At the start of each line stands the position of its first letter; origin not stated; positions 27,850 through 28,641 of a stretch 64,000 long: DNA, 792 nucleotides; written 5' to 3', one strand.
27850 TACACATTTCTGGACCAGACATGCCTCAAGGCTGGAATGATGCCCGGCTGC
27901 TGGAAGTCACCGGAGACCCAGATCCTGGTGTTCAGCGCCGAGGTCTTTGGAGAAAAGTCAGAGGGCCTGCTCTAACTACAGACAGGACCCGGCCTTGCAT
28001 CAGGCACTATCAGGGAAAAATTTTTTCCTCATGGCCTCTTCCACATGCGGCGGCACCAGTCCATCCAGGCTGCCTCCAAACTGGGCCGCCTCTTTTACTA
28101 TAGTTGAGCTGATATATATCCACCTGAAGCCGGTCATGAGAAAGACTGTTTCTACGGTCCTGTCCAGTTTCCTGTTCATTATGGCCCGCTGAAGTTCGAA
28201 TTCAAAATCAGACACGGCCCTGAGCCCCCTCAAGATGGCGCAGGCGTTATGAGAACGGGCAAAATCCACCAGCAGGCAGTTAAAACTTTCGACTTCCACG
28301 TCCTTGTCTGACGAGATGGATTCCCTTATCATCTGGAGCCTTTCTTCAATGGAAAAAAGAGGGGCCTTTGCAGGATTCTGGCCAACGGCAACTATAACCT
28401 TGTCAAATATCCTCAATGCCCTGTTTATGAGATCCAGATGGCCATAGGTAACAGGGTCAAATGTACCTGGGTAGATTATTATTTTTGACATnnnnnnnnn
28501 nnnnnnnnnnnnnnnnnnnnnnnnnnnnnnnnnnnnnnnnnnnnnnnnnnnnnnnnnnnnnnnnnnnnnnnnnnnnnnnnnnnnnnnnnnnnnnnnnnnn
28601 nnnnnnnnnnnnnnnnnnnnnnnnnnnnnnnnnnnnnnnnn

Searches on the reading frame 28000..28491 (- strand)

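Call 52: search_protein_families(library=pfam, proteins=[window:28000-28491:-], max_evalue=0.00001)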
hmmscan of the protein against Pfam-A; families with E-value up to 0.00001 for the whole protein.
window:28000-28491:- (163 aa): 1 family
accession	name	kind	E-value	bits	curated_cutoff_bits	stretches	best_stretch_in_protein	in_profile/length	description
PF01467.32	CTP_transf_like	-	2.4e-29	102.6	21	1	6-134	1-132/133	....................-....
